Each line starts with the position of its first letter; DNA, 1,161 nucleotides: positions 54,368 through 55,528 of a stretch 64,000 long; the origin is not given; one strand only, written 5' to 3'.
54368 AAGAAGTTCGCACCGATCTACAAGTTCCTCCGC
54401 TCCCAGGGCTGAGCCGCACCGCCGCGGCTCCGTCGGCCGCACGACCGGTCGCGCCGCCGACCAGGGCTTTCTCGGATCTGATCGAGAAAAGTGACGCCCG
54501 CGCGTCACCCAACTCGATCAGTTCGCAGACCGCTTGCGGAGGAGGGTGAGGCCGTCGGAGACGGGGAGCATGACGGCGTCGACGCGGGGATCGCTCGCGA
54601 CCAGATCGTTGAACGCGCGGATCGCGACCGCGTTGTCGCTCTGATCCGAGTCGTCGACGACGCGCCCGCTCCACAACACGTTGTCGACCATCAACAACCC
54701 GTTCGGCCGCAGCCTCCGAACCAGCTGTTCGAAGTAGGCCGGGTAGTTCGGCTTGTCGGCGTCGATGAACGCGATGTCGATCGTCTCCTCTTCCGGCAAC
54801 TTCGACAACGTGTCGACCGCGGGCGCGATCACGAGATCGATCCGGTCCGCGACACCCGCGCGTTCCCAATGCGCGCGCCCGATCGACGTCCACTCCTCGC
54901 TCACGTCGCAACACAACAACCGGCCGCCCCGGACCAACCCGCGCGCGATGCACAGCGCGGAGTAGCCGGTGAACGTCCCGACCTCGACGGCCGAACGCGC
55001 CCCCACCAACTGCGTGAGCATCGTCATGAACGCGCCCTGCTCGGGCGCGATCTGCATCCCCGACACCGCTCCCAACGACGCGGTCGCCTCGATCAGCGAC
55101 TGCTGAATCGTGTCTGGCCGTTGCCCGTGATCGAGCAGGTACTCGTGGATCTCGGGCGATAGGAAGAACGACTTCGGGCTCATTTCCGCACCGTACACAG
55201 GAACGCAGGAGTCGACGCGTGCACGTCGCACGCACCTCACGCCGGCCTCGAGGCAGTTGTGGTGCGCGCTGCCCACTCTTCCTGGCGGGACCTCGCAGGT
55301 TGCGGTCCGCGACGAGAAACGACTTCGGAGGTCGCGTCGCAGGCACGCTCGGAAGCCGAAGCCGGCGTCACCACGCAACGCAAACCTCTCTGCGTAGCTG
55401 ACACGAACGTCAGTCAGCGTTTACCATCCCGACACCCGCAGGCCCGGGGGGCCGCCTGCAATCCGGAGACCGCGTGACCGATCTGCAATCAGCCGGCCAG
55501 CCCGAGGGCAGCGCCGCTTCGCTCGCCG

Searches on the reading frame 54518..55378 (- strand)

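Call 3: search_protein_families(library=pfam, proteins=[window:54518-55378:-], max_evalue=0.01)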
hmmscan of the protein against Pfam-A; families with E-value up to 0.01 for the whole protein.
window:54518-55378:- (286 aa): 4 families
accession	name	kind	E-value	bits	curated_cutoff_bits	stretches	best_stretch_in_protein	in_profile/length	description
PF01596.23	Methyltransf_3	-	7.9e-57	192.3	22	1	91-282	10-203/204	O-methyltransferase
PF13578.12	Methyltransf_24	-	4.9e-16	59.9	26.3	1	131-234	1-105/105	Methyltransferase domain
PF13649.12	Methyltransf_25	-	1.5e-05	26.1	27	1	131-227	2-97/97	Methyltransferase domain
PF01135.25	PCMT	-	0.00055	20.2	20.3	1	111-231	58-171/210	Protein-L-isoaspartate(D-aspartate) O-methyltransferase (PCMT)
